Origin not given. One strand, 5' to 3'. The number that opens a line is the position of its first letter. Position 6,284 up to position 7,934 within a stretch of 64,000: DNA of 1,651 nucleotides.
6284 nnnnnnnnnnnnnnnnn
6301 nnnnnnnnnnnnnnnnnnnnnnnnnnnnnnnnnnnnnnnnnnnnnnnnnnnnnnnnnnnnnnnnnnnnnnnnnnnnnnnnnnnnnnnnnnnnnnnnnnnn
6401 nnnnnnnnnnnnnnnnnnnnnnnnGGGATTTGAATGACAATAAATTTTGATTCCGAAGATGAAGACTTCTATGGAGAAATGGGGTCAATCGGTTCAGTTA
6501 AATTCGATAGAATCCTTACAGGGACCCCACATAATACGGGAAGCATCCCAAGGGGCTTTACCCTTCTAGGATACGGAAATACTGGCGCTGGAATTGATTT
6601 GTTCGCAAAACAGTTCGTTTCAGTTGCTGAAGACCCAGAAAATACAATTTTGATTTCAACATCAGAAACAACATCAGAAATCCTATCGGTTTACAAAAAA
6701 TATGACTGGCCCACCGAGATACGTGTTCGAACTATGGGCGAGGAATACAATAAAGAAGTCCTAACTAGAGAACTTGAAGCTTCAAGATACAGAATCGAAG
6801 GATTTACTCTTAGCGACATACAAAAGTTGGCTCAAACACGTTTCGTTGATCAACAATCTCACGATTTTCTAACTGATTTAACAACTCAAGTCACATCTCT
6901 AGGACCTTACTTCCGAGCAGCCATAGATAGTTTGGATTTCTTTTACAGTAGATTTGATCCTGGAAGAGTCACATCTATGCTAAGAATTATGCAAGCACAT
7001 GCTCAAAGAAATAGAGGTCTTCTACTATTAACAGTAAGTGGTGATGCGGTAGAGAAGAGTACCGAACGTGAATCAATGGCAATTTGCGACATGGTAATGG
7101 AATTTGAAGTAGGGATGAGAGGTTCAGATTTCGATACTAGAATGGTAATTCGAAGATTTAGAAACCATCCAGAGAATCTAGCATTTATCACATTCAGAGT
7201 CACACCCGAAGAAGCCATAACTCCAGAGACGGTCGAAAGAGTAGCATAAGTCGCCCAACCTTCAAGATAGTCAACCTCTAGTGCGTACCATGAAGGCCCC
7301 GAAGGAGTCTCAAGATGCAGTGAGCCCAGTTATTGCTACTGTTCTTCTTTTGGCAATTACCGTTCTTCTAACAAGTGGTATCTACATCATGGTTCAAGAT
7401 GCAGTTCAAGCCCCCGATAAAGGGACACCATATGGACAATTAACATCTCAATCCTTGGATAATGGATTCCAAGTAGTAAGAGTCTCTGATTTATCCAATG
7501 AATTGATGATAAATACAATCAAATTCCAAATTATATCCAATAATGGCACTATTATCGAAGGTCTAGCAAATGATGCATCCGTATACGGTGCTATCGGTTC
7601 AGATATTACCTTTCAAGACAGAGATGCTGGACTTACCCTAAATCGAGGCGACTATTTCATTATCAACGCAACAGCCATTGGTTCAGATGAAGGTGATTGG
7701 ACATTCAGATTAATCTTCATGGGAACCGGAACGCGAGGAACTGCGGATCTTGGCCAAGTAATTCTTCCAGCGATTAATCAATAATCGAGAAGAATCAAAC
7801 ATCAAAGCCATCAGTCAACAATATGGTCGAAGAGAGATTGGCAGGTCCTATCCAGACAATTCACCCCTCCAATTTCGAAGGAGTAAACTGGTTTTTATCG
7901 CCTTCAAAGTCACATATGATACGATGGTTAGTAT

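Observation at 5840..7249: Two catalytically dead KaiC-like paralogs downstream of an intact one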

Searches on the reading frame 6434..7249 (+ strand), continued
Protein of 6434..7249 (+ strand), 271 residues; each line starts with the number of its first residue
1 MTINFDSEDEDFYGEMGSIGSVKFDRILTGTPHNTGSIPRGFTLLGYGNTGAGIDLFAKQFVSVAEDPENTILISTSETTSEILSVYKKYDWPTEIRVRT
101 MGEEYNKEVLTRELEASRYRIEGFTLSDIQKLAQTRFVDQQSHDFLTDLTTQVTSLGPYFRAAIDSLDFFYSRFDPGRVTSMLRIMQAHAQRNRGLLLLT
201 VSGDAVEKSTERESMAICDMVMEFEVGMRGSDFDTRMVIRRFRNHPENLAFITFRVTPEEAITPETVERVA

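Call 42: search_protein_families(library=pfam, proteins=[L096:4919-6601:+, L096:6648-7424:+, L096:7424-7999:+, L096:8001-8753:+, L096:9038-9547:+, L095:7430-7999:+, L095:8864-9361:+], max_evalue=0.1)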
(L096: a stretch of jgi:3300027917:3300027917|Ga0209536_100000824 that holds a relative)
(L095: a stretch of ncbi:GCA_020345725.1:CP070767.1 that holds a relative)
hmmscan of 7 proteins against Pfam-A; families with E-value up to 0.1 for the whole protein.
L096:4919-6601:+ (560 aa): 1 family
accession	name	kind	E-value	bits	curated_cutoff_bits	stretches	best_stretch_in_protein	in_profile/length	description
PF04055.27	Radical_SAM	-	3.3e-12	47.3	29.5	1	225-421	1-166/166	Radical SAM superfamily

L096:6648-7424:+ (258 aa): 11 families
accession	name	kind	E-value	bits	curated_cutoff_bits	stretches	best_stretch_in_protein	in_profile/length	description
PF06745.19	ATPase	-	2.9e-58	197.4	26.6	1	18-248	1-228/231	KaiC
PF13481.12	AAA_25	-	1.5e-08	35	27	1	19-157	16-160/195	AAA domain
PF00154.27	RecA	-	3.6e-05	23.8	27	1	13-75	28-91/262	recA bacterial DNA recombination protein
PF03796.21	DnaB_C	-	0.00023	21.1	27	1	19-124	3-110/255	DnaB-like helicase C terminal domain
PF05625.17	PAXNEB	-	0.0099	15.4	28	1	20-82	21-84/366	PAXNEB protein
PF07088.17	GvpD_P-loop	-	0.013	15.8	24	1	36-220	10-186/189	GvpD gas vesicle protein, P-loop domain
PF13173.12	AAA_14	-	0.019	15.4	27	1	38-103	4-69/129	AAA domain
PF20720.3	nSTAND3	-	0.025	14.7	27.2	1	37-85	18-70/155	Novel STAND NTPase 3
PF13479.12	AAA_24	-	0.045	14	27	1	37-151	3-77/195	AAA domain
PF01695.23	IstB_IS21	-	0.062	13.2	24.1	0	36-80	92-136/238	IstB-like ATP binding protein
PF01583.26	APS_kinase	-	0.095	13.2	21.1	0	35-55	1-21/152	Adenylylsulphate kinase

L096:7424-7999:+ (191 aa): 4 families
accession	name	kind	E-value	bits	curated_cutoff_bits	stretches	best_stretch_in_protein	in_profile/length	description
PF06745.19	ATPase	-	4.1e-05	23.5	26.6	1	42-163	45-162/231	KaiC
PF10483.15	Elong_Iki1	-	0.0095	15.9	22.5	1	80-150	47-119/292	Elongator subunit Iki1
PF13716.11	CRAL_TRIO_2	-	0.01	16.6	23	0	81-134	64-117/137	Divergent CRAL/TRIO domain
PF05763.18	DUF835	-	0.081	13.2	33.1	1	99-162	57-118/136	Protein of unknown function (DUF835)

L096:8001-8753:+ (250 aa): 8 families
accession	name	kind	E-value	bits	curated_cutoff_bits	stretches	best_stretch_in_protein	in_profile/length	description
PF06745.19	ATPase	-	2e-28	99.8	26.6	1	6-246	2-225/231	KaiC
PF24336.1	DUF7504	-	4.5e-07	31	27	1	144-208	116-179/179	Family of unknown function (DUF7504)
PF07088.17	GvpD_P-loop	-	6.4e-05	23.4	24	1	22-213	9-177/189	GvpD gas vesicle protein, P-loop domain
PF23365.1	DUF7090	-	9.1e-05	22.7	27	1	144-210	118-184/192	Family of unknown function (DUF7090)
PF05625.17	PAXNEB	-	0.00057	19.5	28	1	109-209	159-273/366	PAXNEB protein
PF02585.22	PIG-L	-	0.026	15.4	28.2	1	159-226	7-71/129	GlcNAc-PI de-N-acetylase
PF23442.1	DUF7125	-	0.09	12.3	29.1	0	6-46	5-45/207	Family of unknown function (DUF7125)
PF01320.23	Colicin_Pyocin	-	0.099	13.2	21.2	0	193-250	8-65/82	Colicin immunity protein / pyocin immunity protein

L096:9038-9547:+ (169 aa): 4 families
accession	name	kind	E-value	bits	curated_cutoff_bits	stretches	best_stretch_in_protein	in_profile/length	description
PF07790.16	Pilin_N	-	5.5e-11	43.6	25.2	1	9-65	1-56/78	Archaeal Type IV pilin, N-terminal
PF00041.27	fn3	-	0.0069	17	25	1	119-153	35-71/84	Fibronectin type III domain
PF16656.11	Pur_ac_phosph_N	-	0.024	15.7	30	1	133-151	63-81/93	Purple acid Phosphatase, N-terminal domain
PF18099.7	CBM_35_2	-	0.031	14.7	23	1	43-99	20-75/112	Carbohydrate binding module (family 35)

L095:7430-7999:+ (189 aa): 4 families
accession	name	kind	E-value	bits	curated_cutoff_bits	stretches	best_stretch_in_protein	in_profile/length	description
PF06745.19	ATPase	-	3.4e-07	30.3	26.6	1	45-184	48-185/231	KaiC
PF24336.1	DUF7504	-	0.00045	21.2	27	1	85-184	71-177/179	Family of unknown function (DUF7504)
PF23365.1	DUF7090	-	0.00051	20.3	27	1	46-172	42-169/192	Family of unknown function (DUF7090)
PF10483.15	Elong_Iki1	-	0.0038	17.2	22.5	1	80-150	47-119/292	Elongator subunit Iki1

L095:8864-9361:+ (165 aa): 3 families
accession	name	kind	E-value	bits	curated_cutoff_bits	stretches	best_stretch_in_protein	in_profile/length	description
PF07790.16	Pilin_N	-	1.4e-10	42.3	25.2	1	12-88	1-76/78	Archaeal Type IV pilin, N-terminal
PF02386.22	TrkH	-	0.022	13.7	27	1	19-79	149-210/502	Cation transport protein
PF23928.1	DUF7266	-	0.027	14.6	27.6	1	10-49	2-42/145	Family of unknown function (DUF7266)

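Call 79: predict_structure(alignment_id=A3)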
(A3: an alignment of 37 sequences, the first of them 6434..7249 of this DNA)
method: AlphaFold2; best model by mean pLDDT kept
length: 271 residues; sequences in the alignment: 37
mean_pLDDT: 86.0   pTM: 0.83
mean pLDDT of the five models: 86.0, 85.9, 85.4, 83.7, 83.6
residues with pLDDT >= 90: 142; 70-90: 97; 50-70: 29; < 50: 3
segments of 3 or more residues with pLDDT < 50: 137-139
pLDDT, mean of each block of 10 residues (from residue 1): 77 85 81 71 94 93 87 93 94 92 85 71 68 55 86 94 95 93 97 96 90 95 89 89 88 89 82 51
secondary structure, 60 per line:
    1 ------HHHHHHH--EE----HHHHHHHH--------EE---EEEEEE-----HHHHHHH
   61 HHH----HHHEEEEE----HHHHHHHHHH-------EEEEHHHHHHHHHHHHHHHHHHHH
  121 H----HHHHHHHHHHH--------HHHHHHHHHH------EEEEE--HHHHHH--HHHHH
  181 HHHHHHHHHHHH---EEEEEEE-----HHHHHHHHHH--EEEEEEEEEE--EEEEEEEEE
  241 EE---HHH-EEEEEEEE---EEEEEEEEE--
elements in order: H7-13 H22-29 E43-48 H54-63 E71-75 H80-89 E97-100 H101-121 H126-136 H145-154 E161-165 H168-173 H176-192 E196-202 H208-217 E220-229 E232-242 E250-257 E261-269

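Call 82: fold_search(model_id=the predicted structure, library=pdb)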
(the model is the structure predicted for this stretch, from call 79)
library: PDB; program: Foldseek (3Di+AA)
matches with E <= 10: 1745; with E <= 0.001: 780
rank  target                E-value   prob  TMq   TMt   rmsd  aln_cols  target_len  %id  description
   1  4yds                  4.0e-13  1.00  0.67  0.80   5.6       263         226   16  FlaH from Sulfolobus acidocaldarius with ATP and Mg-Ion (released 2015-11-11)
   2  7s65_B                1.0e-12  1.00  0.67  0.40   5.2       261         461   15  Compressed conformation of nighttime state KaiC (released 2021-09-22)
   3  4tlb_E                3.3e-12  1.00  0.61  0.71   7.0       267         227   15  Crystal structure of N-terminal C1 domain of KaiC (released 2015-07-01)
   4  2w0m                  4.4e-12  1.00  0.60  0.72   6.9       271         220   14  Crystal Structure of sso2452 from Sulfolobus solfataricus P2 (released 2009-05-19)
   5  7s66_A                7.6e-12  1.00  0.66  0.38   5.9       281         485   15  Extended conformation of nighttime state KaiC (released 2021-09-22)
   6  3k09_D                1.0e-11  1.00  0.65  0.37   5.4       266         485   15  Crystal structure of the phosphorylation-site mutant S431D of the KaiC circadian clock protein (released 2010-03-31)
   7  2zts_A                1.0e-11  1.00  0.59  0.73   7.8       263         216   15  Crystal structure of KaiC-like protein PH0186 from hyperthermophilic archaea Pyrococcus horikoshii OT3 (released 2009-03-24)
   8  8wv8_B                1.1e-11  1.00  0.57  0.35   6.8       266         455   14  Crystal Structure of Cyanobacterial Circadian Clock Protein KaiC (released 2023-12-27)
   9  8zn5_F                1.2e-11  1.00  0.61  0.38   9.5       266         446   18  Crystal Structure of Designed Clock Protein KaiC (released 2025-04-16)
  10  4tld_F                1.2e-11  1.00  0.57  0.70   9.7       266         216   16  Crystal structure of N-terminal C1 domain of KaiC (released 2015-07-01)
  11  4tlc_F                1.3e-11  1.00  0.59  0.71   9.9       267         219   16  Crystal structure of N-terminal C1 domain of KaiC (released 2015-07-01)
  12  7s67_A                1.6e-11  1.00  0.66  0.38   5.3       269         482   15  Extended conformation of daytime state KaiC (released 2021-09-22)
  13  4tl7_D                1.7e-11  1.00  0.60  0.71   9.3       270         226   16  Crystal structure of N-terminal C1 domain of KaiC (released 2015-07-01)
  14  8zn6_J                1.9e-11  1.00  0.66  0.40   5.7       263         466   14  Crystal Structure of Designed Clock Protein KaiC (released 2025-04-16)
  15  4tlc_E                2.1e-11  1.00  0.60  0.70   7.1       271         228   15  Crystal structure of N-terminal C1 domain of KaiC (released 2015-07-01)
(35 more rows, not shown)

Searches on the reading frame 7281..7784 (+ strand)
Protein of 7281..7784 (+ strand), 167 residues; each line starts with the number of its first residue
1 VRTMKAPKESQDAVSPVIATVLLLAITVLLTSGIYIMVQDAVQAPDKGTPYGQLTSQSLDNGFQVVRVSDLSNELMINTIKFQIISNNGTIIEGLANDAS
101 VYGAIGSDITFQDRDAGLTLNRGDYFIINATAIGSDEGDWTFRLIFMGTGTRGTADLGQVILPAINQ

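Call 3: search_protein_families(library=pfam, proteins=[window:7281-7784:+], max_evalue=1)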
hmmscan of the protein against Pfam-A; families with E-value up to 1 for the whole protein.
window:7281-7784:+ (167 aa): 2 families
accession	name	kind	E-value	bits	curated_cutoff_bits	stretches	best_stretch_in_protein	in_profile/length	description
PF07790.16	Pilin_N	-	3.7e-06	28.1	25.2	1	12-61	1-49/78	Archaeal Type IV pilin, N-terminal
PF23928.1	DUF7266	-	0.14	12.3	27.6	1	13-38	5-30/145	Family of unknown function (DUF7266)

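Call 4: search_protein_families(library=ncbifam, proteins=[window:7281-7784:+], max_evalue=1)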
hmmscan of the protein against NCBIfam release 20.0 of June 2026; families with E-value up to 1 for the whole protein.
window:7281-7784:+ (167 aa): 4 families
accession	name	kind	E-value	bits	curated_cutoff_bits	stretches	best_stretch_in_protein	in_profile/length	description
TIGR02537.2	arch_flag_Nterm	domain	8.3e-08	31.6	20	1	13-40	4-31/33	archaellin/type IV pilin N-terminal domain-containing protein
NF033233.1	twin_helix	hypoth_equivalog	0.012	15.4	49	1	18-40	3-25/58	twin transmembrane helix small protein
NF041612.1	fdxn_Clost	equivalog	0.16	12.5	150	1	34-108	8-81/102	2Fe-2S ferredoxin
NF046073.1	UpsA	equivalog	0.18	12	130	1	13-36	3-26/136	pilin subunit UpsA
